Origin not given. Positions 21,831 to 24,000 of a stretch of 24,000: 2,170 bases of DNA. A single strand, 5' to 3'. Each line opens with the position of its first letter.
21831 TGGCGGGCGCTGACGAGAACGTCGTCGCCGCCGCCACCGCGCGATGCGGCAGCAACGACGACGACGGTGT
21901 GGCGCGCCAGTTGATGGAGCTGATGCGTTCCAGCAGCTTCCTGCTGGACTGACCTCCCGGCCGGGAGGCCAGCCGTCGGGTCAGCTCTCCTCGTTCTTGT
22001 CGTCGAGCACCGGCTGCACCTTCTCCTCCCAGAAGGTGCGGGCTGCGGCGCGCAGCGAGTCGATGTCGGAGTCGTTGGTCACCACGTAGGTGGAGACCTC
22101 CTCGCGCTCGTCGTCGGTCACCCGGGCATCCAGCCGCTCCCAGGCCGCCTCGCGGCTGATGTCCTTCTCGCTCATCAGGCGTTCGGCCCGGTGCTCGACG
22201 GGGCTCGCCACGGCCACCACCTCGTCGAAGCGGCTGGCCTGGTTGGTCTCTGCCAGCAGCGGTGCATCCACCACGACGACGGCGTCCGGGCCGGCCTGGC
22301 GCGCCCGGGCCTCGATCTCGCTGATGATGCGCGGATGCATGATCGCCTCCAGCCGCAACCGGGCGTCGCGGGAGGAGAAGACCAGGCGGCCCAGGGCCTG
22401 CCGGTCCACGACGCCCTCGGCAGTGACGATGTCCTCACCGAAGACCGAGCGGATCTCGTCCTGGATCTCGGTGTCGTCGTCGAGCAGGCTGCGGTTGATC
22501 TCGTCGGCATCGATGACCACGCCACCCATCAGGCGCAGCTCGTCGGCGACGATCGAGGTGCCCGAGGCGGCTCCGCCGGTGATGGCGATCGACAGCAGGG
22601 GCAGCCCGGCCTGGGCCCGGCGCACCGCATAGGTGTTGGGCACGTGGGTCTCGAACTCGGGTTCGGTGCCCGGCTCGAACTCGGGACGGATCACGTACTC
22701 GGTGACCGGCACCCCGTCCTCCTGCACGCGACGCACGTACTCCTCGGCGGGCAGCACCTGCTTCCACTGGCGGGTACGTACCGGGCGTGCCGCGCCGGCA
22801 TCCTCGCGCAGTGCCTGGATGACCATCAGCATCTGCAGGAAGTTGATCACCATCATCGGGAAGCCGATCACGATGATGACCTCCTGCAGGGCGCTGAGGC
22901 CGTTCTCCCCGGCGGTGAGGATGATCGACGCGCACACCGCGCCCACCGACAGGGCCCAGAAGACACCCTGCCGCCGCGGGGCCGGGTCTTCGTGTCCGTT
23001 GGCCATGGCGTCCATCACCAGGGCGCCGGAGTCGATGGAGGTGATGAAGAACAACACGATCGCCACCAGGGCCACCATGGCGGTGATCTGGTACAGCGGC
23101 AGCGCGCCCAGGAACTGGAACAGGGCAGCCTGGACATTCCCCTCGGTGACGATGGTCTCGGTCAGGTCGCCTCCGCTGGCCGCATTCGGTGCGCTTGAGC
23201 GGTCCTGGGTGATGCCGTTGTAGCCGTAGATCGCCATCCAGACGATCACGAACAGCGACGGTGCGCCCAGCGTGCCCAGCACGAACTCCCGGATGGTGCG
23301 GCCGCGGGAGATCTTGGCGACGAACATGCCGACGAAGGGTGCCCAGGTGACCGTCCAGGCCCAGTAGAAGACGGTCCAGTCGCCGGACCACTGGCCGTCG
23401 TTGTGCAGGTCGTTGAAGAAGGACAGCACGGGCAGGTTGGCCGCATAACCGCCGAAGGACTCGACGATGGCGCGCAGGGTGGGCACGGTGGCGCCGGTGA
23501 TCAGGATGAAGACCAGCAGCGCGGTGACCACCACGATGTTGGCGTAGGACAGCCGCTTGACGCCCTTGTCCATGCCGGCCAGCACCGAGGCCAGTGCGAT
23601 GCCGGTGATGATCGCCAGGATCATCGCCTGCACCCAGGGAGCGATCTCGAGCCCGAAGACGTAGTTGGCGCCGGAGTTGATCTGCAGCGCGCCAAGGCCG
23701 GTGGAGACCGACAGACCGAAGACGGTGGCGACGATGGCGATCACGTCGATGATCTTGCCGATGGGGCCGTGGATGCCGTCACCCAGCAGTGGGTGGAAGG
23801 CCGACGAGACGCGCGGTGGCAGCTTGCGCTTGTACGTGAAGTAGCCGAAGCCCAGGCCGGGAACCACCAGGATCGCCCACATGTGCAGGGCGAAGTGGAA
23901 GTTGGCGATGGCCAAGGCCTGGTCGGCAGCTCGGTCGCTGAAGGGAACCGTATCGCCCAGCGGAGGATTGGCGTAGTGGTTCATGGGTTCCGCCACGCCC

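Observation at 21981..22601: BCCT transporter fused to a dephospho-CoA-kinase-like domain with a dead P-loop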

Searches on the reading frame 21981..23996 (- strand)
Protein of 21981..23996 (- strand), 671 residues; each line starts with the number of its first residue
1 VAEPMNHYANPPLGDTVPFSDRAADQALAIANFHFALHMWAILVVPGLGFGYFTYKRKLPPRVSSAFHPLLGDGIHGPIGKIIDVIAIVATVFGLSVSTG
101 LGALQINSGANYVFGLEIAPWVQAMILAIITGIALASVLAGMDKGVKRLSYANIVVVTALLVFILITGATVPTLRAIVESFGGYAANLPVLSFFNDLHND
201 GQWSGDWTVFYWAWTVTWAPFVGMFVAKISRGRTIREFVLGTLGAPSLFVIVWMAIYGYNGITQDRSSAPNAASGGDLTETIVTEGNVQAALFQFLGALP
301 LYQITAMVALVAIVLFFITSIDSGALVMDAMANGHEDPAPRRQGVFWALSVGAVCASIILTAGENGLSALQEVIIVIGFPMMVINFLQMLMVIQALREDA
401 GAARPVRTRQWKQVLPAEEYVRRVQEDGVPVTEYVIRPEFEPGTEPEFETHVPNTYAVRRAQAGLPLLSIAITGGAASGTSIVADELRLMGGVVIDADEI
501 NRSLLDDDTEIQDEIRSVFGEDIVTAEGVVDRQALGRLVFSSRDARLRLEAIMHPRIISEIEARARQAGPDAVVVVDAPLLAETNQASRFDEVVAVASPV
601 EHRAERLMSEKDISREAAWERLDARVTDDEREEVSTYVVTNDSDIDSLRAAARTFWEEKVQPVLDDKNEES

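Call 4: search_protein_families(library=pfam, proteins=[window:21981-23996:-], max_evalue=1)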
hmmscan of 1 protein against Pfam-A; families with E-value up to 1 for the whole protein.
window:21981-23996:- (671 aa): 5 families
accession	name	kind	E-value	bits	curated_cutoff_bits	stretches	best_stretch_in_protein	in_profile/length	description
PF02028.23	BCCT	-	1.3e-127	426.7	27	1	1-399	98-485/485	BCCT, betaine/carnitine/choline family transporter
PF01121.26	CoaE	-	2.1e-43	148.5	27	1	469-645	2-178/180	Dephospho-CoA kinase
PF13238.12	AAA_18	-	0.045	14.7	29.4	1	470-609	1-110/128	AAA domain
PF20182.3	DUF6545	-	0.14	13.1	24.4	1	534-619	45-126/136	Family of unknown function (DUF6545)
PF21639.3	ORC5_lid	-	0.19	12.2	27.1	0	639-667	15-42/60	ORC5, lid domain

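Call 5: search_protein_families(library=ncbifam, proteins=[window:21981-23996:-], max_evalue=1)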
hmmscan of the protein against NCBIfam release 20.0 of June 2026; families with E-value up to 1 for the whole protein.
window:21981-23996:- (671 aa): 7 families
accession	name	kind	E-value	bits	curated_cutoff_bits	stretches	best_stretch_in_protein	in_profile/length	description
TIGR00842.1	bcct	subfamily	8.2e-118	394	407.55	1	2-399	61-452/452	BCCT family transporter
NF047988.1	betaine_BCCT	equivalog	2e-109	366.3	650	1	1-397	99-482/483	glycine betaine uptake BCCT transporter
NF007399.1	PRK09928.1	subfamily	3.3e-89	299.7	695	1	1-399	112-501/675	choline BCCT transporter BetT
NF002887.1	PRK03356.1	equivalog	9.6e-56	189.5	541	1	9-393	116-493/497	L-carnitine/gamma-butyrobetaine antiporter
NF002879.0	PRK03333.1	equivalog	1.9e-48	165.5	215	1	467-663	1-197/395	dephospho-CoA kinase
NF007412.0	PRK09950.1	equivalog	2.9e-48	164.7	647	1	15-401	120-501/536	BCCT family transporter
TIGR00152.1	TIGR00152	equivalog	1.3e-35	122.9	65.55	1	470-648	2-182/188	dephospho-CoA kinase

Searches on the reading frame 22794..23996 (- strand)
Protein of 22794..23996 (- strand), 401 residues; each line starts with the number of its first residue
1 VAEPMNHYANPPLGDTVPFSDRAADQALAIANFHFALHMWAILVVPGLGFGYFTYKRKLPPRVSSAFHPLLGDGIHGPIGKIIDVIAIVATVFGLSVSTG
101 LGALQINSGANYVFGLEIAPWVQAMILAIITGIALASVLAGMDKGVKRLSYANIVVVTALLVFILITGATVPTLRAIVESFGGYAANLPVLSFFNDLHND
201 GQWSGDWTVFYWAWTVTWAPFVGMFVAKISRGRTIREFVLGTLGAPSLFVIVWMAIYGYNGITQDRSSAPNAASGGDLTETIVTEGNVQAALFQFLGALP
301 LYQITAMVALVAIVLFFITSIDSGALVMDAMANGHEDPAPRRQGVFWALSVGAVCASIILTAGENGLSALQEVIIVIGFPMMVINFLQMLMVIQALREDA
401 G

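Call 49: search_solved_structures(query=window:22794-23996:-, max_evalue=0.00001, show_alignments=2)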
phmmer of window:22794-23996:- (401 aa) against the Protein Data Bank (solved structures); distinct sequences matched with E-value up to 0.00001: 20.
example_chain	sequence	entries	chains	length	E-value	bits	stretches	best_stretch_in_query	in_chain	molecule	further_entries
8zw8_A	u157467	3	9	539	2.3e-88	299.9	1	2-399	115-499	Trimethylamine transporter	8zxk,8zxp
8ybq_A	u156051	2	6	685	1.1e-74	254.8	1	2-390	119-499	BCCT family transporter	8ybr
9vbp_A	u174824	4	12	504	2.6e-71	243.8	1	2-397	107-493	High-affinity choline transport protein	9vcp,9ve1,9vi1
9vbn_A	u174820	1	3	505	2.6e-71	243.7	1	2-397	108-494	High-affinity choline transport protein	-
4ain_A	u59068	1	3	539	6.1e-68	232.7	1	21-397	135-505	GLYCINE BETAINE TRANSPORTER BETP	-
3p03_A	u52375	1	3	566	6.9e-68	232.5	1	21-397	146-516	Glycine betaine transporter BetP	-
2wit_A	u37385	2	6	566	6.9e-68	232.5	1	21-397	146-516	GLYCINE BETAINE TRANSPORTER BETP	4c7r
4doj_A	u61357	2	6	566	7.1e-68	232.4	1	21-397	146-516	Glycine betaine transporter BetP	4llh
9hko_A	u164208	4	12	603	8.7e-68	232.1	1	21-397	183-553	Glycine betaine transporter BetP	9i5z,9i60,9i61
9gkk_A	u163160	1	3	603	8.7e-68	232.1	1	21-397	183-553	Glycine betaine transporter BetP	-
9hkl_A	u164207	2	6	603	8.9e-68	232.1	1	21-397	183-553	Glycine betaine transporter BetP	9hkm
9i66_A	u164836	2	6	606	8.9e-68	232.1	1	21-397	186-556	Glycine betaine transporter BetP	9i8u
21ff_A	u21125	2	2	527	3.1e-40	141.4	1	7-393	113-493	DddT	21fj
21fh_A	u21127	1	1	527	3.1e-40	141.4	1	7-393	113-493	DddT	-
21fi_D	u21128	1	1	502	3.6e-40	141.2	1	7-393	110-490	DddT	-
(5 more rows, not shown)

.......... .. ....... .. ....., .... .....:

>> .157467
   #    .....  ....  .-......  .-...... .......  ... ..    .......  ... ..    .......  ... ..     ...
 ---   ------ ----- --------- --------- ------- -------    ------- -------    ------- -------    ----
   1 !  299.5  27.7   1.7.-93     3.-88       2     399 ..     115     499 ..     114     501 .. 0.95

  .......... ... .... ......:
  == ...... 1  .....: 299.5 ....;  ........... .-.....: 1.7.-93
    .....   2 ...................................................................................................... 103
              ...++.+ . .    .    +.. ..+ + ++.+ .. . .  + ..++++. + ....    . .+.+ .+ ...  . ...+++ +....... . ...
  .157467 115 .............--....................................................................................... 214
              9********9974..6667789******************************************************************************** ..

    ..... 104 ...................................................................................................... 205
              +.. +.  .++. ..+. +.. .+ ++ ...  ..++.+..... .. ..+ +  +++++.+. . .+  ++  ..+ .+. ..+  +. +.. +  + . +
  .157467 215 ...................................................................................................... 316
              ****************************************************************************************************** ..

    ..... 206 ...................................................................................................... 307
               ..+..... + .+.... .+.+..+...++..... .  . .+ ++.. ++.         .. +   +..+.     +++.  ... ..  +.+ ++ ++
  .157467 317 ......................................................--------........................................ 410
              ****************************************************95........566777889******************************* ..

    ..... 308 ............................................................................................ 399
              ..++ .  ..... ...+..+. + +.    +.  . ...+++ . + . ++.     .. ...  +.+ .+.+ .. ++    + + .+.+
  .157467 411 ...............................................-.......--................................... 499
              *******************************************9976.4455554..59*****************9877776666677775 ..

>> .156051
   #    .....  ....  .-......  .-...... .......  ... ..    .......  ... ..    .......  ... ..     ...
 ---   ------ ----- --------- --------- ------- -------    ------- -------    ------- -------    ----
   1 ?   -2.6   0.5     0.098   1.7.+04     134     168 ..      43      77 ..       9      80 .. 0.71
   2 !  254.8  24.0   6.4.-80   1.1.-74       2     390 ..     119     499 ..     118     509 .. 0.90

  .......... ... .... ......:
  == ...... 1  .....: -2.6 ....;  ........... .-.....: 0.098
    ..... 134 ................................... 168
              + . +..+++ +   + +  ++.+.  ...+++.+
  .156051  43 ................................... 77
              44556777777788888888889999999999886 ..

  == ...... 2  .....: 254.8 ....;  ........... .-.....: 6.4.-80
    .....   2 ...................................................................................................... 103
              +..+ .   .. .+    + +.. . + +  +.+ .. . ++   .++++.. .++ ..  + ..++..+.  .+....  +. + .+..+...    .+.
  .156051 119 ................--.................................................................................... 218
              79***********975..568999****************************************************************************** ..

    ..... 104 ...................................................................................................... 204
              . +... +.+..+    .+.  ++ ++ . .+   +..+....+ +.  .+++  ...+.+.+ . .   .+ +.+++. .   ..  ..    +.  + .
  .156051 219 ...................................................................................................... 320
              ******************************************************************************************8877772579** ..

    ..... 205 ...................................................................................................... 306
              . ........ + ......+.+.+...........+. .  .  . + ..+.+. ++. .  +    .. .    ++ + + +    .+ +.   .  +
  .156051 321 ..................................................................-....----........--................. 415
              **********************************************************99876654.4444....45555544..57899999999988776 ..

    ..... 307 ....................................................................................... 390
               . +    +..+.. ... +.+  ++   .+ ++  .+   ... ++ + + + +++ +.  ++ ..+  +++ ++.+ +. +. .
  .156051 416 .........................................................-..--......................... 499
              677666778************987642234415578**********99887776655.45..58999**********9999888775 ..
